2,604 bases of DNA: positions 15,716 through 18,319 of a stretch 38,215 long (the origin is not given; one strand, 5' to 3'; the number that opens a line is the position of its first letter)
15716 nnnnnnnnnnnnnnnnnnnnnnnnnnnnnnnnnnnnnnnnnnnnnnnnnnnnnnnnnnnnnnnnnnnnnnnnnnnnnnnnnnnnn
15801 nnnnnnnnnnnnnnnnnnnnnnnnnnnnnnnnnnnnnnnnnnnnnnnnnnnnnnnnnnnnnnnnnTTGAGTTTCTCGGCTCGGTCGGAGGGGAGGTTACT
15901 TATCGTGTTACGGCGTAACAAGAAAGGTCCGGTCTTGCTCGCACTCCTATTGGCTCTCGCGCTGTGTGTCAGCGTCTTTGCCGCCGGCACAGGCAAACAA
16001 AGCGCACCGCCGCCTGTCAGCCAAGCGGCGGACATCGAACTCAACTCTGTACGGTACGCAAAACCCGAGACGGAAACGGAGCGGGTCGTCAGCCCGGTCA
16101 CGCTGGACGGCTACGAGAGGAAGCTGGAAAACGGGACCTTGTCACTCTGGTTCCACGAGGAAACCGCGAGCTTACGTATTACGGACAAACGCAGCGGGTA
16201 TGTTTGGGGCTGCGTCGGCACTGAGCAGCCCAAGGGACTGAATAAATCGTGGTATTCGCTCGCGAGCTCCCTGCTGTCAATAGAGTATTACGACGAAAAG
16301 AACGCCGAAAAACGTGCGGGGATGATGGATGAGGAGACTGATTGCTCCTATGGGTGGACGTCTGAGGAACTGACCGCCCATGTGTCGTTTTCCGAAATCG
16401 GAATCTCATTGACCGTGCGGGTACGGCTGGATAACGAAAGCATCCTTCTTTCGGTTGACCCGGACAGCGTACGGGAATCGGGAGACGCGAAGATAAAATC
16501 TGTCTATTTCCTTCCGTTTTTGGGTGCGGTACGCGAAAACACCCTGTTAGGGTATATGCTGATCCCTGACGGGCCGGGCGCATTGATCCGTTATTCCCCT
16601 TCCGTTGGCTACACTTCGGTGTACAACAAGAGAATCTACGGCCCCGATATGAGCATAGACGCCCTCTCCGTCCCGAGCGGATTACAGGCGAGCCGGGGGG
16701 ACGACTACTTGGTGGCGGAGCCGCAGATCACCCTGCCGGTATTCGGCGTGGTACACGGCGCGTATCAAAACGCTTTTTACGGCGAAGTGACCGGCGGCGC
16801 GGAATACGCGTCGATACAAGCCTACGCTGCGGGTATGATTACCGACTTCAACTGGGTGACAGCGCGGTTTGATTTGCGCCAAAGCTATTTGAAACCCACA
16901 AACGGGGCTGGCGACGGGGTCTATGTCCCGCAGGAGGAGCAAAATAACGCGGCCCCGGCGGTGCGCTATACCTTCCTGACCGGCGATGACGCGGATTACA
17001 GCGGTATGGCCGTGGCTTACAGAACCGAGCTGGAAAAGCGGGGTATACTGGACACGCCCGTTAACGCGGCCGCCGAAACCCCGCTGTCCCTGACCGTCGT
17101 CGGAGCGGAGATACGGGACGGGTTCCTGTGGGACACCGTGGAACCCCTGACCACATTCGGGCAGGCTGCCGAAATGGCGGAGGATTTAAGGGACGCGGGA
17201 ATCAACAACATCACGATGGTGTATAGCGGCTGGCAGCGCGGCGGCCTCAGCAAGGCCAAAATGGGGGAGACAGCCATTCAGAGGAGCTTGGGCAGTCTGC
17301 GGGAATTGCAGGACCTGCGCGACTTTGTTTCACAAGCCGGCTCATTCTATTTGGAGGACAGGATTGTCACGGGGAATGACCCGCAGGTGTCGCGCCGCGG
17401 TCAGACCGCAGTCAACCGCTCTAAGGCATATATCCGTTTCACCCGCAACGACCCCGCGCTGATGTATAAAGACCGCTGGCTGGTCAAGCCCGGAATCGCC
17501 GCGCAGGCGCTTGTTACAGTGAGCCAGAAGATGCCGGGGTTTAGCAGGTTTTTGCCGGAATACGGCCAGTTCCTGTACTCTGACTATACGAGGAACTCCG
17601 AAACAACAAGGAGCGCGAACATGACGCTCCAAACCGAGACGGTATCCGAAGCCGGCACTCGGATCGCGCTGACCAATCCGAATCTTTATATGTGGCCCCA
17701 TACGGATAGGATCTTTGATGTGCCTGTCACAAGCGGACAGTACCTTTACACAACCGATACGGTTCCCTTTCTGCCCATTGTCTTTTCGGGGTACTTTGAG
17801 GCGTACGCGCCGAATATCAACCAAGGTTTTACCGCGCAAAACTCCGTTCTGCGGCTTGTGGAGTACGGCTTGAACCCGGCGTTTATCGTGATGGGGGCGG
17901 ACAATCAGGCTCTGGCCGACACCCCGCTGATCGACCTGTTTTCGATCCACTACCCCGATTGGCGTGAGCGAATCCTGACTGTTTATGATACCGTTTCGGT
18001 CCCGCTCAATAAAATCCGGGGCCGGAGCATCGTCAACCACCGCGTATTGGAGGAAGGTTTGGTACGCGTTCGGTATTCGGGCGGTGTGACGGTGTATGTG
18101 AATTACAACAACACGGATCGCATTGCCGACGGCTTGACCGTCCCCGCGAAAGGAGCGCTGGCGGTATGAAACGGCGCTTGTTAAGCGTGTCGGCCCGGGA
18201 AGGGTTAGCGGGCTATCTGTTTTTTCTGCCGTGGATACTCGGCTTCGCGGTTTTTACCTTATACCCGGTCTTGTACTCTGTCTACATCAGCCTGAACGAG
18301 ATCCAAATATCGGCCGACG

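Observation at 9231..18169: Unassigned surface module (giant CBM-SBP, two permeases, NHL/TPR/Yip1 membrane protein, DUF5696-like exoprotein) embedded in an alpha-glucan operon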

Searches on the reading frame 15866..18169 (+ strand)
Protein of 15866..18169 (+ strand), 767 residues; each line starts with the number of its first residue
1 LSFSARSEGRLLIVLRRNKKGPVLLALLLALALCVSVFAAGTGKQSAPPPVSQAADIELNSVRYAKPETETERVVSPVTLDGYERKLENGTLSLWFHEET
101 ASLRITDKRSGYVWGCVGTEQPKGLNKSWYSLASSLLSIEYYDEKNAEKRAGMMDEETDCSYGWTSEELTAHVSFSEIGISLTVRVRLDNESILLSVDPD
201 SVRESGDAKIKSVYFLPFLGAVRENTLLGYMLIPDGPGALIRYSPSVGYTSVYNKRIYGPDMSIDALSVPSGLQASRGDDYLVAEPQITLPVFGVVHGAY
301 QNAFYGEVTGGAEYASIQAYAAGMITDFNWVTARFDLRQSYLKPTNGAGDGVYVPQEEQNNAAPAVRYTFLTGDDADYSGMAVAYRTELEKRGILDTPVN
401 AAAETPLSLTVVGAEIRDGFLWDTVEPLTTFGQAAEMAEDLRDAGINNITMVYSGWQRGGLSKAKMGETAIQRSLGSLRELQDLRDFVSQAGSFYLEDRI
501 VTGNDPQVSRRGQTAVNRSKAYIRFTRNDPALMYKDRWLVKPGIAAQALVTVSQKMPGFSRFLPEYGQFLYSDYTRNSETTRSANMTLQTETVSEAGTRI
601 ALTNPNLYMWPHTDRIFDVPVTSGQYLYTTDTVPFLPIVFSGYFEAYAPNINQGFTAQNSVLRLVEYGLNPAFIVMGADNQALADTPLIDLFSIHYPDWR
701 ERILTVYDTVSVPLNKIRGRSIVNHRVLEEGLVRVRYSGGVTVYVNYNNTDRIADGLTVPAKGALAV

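Call 4: search_protein_families(library=pfam, proteins=[window:15866-18169:+], max_evalue=0.01)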
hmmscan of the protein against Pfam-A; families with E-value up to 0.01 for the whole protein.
window:15866-18169:+ (767 aa): 1 family
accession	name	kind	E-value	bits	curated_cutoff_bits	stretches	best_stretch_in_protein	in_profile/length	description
PF18952.6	DUF5696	-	5.6e-156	521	25.6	1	166-763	8-611/612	Family of unknown function (DUF5696)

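Call 5: search_protein_families(library=ncbifam, proteins=[window:15866-18169:+], max_evalue=0.01)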
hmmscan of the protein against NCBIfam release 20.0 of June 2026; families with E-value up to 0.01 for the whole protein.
window:15866-18169:+ (767 aa): 0 families

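Call 7: search_solved_structures(query=window:15866-18169:+, max_evalue=1)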
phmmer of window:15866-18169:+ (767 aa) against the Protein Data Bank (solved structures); distinct sequences matched with E-value up to 1: 0.

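Call 10: find_homologous_proteins(query=window:15905-18169:+, max_evalue=0.00001)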
Query window:15905-18169:+ (754 aa): 104 proteins with E <= 0.00001 among 8000 candidates.
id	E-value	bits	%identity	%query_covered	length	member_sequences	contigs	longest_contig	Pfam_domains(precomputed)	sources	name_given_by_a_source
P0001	0.0e+0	1677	100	98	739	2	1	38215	PF18952.7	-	-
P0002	0.0e+0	1208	70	99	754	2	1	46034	PF18952.7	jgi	jgi:hypothetical protein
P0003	1.0e-242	826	48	100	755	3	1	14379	PF18952.7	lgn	-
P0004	7.1e-226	770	48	94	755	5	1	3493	PF18952.7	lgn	-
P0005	6.1e-222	757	47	94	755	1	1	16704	PF18952.7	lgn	-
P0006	6.8e-208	711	43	99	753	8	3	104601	PF18952.7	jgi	-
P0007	8.9e-208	710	42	99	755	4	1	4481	PF18952.7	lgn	-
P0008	9.6e-207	707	43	96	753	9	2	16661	PF18952.7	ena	-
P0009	5.4e-204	698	43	99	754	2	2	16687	PF18952.7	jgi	jgi:hypothetical protein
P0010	1.1e-202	694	43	97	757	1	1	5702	PF18952.7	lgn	-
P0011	7.6e-200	684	42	99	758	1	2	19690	PF18952.7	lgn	-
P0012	1.9e-199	683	43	98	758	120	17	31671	PF18952.7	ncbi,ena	-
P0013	9.0e-199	681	43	94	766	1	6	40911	PF18952.7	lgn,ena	-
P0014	5.6e-194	665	41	99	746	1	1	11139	PF18952.7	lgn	-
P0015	2.2e-193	663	41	98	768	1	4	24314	PF18952.7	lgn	-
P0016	4.5e-193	662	42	96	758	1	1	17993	PF18952.7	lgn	-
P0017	1.6e-190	653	41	99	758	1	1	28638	PF18952.7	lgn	-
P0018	2.9e-190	653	43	95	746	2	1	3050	PF18952.7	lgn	-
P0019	8.8e-188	644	41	96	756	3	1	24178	PF18952.7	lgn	-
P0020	3.9e-187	642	42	99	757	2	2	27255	PF18952.7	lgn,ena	-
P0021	1.5e-186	640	43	99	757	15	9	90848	PF18952.7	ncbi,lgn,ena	-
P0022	1.8e-185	637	42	99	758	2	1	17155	PF18952.7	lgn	-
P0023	3.4e-185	636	40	97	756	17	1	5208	PF18952.7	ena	-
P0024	1.5e-184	634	43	97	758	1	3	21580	PF18952.7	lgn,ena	-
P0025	2.5e-184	633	41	98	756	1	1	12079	PF18952.7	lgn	-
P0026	5.2e-183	629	39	98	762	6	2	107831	PF18952.7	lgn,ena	-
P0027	9.2e-183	628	41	99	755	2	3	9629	PF18952.7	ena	-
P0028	9.8e-183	628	41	99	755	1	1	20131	PF18952.7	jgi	-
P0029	1.3e-182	627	41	99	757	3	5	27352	PF18952.7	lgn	-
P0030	4.0e-182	626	40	98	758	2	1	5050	PF18952.7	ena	-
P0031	8.3e-182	625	41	98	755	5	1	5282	PF18952.7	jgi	-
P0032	2.3e-181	623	40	98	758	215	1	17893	PF18952.7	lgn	-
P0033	3.2e-181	623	42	99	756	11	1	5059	PF18952.7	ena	-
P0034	4.0e-180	619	41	96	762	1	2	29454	PF18952.7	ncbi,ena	-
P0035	4.2e-180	619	40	99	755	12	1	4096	PF18952.7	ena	-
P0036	8.4e-180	618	41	99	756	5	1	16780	PF18952.7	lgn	-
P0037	9.9e-179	614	40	97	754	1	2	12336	PF18952.7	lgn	-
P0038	2.5e-176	606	39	98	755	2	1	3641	PF18952.7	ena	-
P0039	4.1e-176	606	39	99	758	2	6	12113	PF18952.7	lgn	-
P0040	7.4e-174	598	41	95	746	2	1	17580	PF18952.7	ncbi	-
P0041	1.1e-173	598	39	100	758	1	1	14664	PF18952.7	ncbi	-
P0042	4.0e-173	596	40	98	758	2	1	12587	PF18952.7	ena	-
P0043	2.9e-171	590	39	99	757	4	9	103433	PF18952.7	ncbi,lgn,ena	-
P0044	1.2e-170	588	37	99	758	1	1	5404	PF18952.7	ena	-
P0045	1.1e-169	584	40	99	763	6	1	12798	PF18952.7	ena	-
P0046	2.9e-166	573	38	97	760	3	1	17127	PF18952.7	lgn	-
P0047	5.5e-164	566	38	94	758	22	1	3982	PF18952.7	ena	-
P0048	1.5e-163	564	39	94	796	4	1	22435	PF18952.7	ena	-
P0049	2.7e-163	563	38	99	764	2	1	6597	PF18952.7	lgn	-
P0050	3.2e-162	560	39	99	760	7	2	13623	PF18952.7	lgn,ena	-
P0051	6.7e-162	559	36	99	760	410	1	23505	PF18952.7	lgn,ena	-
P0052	2.2e-160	554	37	99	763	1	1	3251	PF18952.7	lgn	-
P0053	7.2e-160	552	37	94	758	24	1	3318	PF18952.7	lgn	-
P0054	1.6e-158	548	39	92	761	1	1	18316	PF18952.7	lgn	-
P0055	2.0e-158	547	37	99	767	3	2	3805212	PF18952.7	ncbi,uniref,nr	ncbi:DUF5696 domain-containing protein [Clostridium thermarum]|uniref:DUF5696 domain-containing prot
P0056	4.7e-157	543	37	96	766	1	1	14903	PF18952.7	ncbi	-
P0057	9.4e-157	542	38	92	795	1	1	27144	PF18952.7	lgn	-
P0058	1.4e-155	538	37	100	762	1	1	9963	PF18952.7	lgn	-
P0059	2.8e-155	537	37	90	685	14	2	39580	PF18952.7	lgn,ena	-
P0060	4.2e-155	536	37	99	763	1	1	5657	PF18952.7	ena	-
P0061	9.1e-155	535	37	99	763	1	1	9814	PF18952.7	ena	-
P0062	3.2e-154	533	36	99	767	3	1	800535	PF18952.7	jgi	jgi:hypothetical protein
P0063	4.2e-154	533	36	99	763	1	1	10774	PF18952.7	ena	-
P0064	8.4e-154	532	36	99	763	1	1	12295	PF18952.7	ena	-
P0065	2.0e-153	531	36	99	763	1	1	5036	PF18952.7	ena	-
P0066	2.3e-152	527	37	98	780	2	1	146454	PF18952.7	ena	-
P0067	9.2e-151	522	35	100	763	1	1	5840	PF18952.7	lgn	-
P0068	1.9e-149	518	36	99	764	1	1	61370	PF18952.7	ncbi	-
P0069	6.7e-141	489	36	98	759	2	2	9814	PF18952.7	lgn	-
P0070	1.4e-139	485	37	97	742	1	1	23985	PF18952.7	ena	-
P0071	5.5e-135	470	42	73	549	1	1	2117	PF18952.7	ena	-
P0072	1.2e-133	465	36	88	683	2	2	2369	PF18952.7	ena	-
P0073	1.2e-126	442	35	98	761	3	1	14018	PF18952.7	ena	-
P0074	1.7e-126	442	33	92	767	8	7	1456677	PF18952.7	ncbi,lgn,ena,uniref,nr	ncbi:hypothetical protein SAMN02745226_00446 [Fervidobacterium gondwanense DSM 13020]|uniref:Unchara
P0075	2.6e-123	431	34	94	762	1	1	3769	PF18952.7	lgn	-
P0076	3.4e-122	427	35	94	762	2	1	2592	PF18952.7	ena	-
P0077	1.7e-105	372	31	94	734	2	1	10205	PF18952.7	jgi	jgi:hypothetical protein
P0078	7.9e-94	334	31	98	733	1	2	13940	PF18952.7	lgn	-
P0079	6.0e-79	285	32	91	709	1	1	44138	PF18952.7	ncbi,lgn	-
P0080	1.1e-78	284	36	57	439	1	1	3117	PF18952.7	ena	-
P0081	3.9e-75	272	28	91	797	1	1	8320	PF18952.7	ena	-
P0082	1.7e-72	263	28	92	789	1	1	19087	PF18952.7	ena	-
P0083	5.1e-70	255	28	90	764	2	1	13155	PF18952.7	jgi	-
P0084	2.2e-69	253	27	99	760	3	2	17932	PF18952.7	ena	-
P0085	2.8e-68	249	27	96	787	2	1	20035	PF18952.7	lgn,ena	-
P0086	4.7e-68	248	27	89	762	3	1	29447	PF18952.7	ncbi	-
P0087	6.7e-68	248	28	91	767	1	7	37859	PF18952.7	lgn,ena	-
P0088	7.1e-68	248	28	91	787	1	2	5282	PF18952.7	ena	-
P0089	7.1e-68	248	28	91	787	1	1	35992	PF18952.7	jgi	-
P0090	7.5e-68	248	27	96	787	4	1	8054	PF18952.7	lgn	-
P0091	1.0e-67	247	28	91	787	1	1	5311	PF18952.7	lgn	-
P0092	1.4e-67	247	28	91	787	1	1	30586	PF18952.7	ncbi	-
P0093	3.5e-67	246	27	91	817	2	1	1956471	PF18952.7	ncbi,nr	ncbi:DUF5696 domain-containing protein [Paenibacillus nasutitermitis]|nr:DUF5696 domain-containing p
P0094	3.4e-64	236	29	92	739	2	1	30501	PF18952.7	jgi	-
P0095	2.9e-58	216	26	98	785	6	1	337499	PF18952.7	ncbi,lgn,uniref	ncbi:DUF5696 domain-containing protein [Paenibacillus sp. GCM10027629]|uniref:DUF5696 domain-contain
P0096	2.8e-55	206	29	70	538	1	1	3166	PF18952.7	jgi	-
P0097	4.3e-47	179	26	89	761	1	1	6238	PF18952.7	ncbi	-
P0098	1.5e-46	177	25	93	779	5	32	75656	PF18952.7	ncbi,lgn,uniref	ncbi:DUF5696 domain-containing protein [Lederbergia ruris]|uniref:DUF5696 domain-containing protein 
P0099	2.5e-46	177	27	80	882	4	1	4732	PF18952.7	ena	-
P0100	4.0e-45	173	27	81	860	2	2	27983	PF18952.7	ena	-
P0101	2.1e-44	170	26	90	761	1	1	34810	PF18952.7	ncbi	-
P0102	1.8e-33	134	26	89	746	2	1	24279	PF18952.7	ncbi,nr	ncbi:MAG: DUF5696 domain-containing protein [Oscillospiraceae bacterium]|nr:DUF5696 domain-containin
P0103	3.3e-27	113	25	78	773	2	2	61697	PF18952.7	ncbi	-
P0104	2.9e-23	100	23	78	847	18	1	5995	PF18952.7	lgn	-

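Call 15: find_related_loci(query=A1, collection=genome_contigs, flank=10000)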
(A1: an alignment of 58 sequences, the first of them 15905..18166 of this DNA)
Query A1 (754 aa) in genome_contigs; peptide patterns used: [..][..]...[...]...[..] (x = any residue, [..] = any of these).
600 stretches matched a pattern (row limit reached: there are more); 591 encode a relative of the query (tblastn E <= 1e-3); the best 80 are kept; 80 distinct loci.
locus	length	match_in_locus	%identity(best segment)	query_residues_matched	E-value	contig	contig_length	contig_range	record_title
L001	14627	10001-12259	39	1-754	6e-178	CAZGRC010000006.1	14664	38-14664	MAG TPA_asm: uncultured Ruminococcus sp. isolate SRP350583_co1_579 genome assembly, contig: NODE_7028_length_14664_cov_9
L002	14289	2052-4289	38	11-753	9e-178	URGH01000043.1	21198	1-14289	uncultured Ruminococcaceae bacterium isolate UMGS974 genome assembly, contig: NODE_700_length_21198_cov_5.257769, whole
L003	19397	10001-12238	38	11-753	3e-177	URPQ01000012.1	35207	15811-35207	uncultured Ruminococcaceae bacterium isolate UMGS1222 genome assembly, contig: NODE_702_length_35207_cov_4.534159, whole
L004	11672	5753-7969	38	9-748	2e-175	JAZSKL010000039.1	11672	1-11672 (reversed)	MAG: Acutalibacteraceae bacterium isolate T1900044560_TS20190026.MAGScoT_cleanbin_000061 SGB_363_k141_1366776, whole gen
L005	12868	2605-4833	40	12-749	9e-176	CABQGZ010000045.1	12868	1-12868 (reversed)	MAG TPA_asm: uncultured Lachnospiraceae bacterium isolate MGYG-HGUT-00574 genome assembly, contig: GUT_GENOME017737_45,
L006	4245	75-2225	40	37-752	4e-170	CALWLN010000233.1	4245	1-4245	MAG: uncultured Lachnospiraceae bacterium isolate E01__bin347 genome assembly, contig: E01__k127_733709, whole genome sh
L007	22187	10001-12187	37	22-746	1e-163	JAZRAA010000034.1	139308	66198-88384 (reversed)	MAG: Acutalibacteraceae bacterium isolate T1900045150_TC20190144.MAGScoT_cleanbin_000002 SGB_4951_k141_1794559, whole ge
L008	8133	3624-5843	37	11-750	2e-163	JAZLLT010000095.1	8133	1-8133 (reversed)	MAG: Clostridia bacterium isolate T1900044956_TA20190011.MAGScoT_cleanbin_000046 SGB_3840_k141_718808, whole genome shot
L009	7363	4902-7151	37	6-746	1e-163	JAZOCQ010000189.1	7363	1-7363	MAG: Acutalibacteraceae bacterium isolate T1900044755_TS20190421.MAGScoT_cleanbin_000044 SGB_2271_k141_2389384, whole ge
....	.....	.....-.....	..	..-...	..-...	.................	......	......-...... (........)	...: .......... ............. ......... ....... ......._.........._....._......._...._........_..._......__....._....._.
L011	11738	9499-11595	38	57-750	1e-159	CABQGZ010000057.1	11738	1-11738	MAG TPA_asm: uncultured Lachnospiraceae bacterium isolate MGYG-HGUT-00574 genome assembly, contig: GUT_GENOME017737_57,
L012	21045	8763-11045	35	1-749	2e-158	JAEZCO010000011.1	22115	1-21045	MAG: Bacillota bacterium isolate OH_CBrB_255 k127_1755835, whole genome shotgun sequence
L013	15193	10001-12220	37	11-750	4e-158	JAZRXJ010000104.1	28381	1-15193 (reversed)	MAG: Clostridia bacterium isolate T1900044951_TA20190004.MAGScoT_cleanbin_000005 SGB_3656_k141_1033631, whole genome sho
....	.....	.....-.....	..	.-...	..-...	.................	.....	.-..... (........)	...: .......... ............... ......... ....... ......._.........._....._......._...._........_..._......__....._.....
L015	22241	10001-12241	40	9-750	9e-169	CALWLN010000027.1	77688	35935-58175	MAG: uncultured Lachnospiraceae bacterium isolate E01__bin347 genome assembly, contig: E01__k127_2016565, whole genome s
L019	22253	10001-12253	35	11-754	2e-142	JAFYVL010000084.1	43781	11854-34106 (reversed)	MAG: Oscillospiraceae bacterium isolate RGIG7458 Water_buffalos_Colon-1__c862658, whole genome shotgun sequence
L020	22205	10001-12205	34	12-746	1e-140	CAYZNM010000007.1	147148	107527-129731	MAG TPA_asm: uncultured Eubacteriales bacterium isolate SRP242652_co1_111 genome assembly, contig: NODE_70_length_147148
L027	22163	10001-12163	32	29-750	2e-116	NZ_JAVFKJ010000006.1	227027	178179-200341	Neobacillus sp. YIM B06451 Scaffold6, whole genome shotgun sequence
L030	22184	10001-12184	32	11-752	7e-112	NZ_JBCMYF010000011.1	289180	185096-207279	Metabacillus idriensis strain NRS-1149 NRS_1149_contig_0000011, whole genome shotgun sequence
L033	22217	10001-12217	30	10-748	2e-108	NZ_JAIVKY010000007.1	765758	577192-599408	Sutcliffiella horikoshii strain KcN35-3 KcN35-3_ctg007, whole genome shotgun sequence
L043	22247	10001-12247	43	1-750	0e+0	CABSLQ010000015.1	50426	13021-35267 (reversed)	MAG TPA_asm: uncultured Ruminococcaceae bacterium isolate MGYG-HGUT-02705 genome assembly, contig: GUT_GENOME158781_15,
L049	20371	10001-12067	32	42-752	9e-100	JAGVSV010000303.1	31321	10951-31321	MAG: Bacillota bacterium isolate THP_Bin_13 THP_Bin_13_scaffold_251, whole genome shotgun sequence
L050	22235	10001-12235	30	10-746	2e-98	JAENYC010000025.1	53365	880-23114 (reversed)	MAG: Haloplasma contractile isolate B5_bin.1 B5_bin1_NODE_230_length_53365_cov_9.989964, whole genome shotgun sequence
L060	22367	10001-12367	27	1-754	1e-83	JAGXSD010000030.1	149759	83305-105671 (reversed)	MAG: Erysipelotrichia bacterium isolate CROMO_A_155 c_000000564174, whole genome shotgun sequence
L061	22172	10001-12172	28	14-749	4e-82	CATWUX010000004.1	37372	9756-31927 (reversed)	MAG TPA_asm: uncultured Oscillospiraceae bacterium isolate ERR9578176_bin.28_MetaWRAP_v1.3_MAG genome assembly, contig:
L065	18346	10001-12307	28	1-737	7e-78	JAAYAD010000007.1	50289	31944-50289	MAG: Clostridiaceae bacterium isolate AS02xzSISU_79 20023_AS02, whole genome shotgun sequence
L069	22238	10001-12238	27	54-754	2e-76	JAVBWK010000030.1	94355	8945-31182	MAG: Erysipelotrichaceae bacterium isolate ZNE14_Bin74 all_Scaff015401, whole genome shotgun sequence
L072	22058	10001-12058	29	63-754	5e-76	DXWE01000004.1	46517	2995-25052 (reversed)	MAG TPA_asm: Oscillospiraceae bacterium isolate HRGM_Genome_3507 HRGM_Genome_3507_4, whole genome shotgun sequence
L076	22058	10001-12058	29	68-750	2e-74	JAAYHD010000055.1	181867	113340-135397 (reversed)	MAG: Clostridiales bacterium isolate AS09scLD_312 246517_AS09, whole genome shotgun sequence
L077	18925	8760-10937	27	3-748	2e-74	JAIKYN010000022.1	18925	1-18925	MAG: Lachnospiraceae bacterium isolate RUI482 k141_15488284_flag=0_multi=47.9750_len=18925, whole genome shotgun sequenc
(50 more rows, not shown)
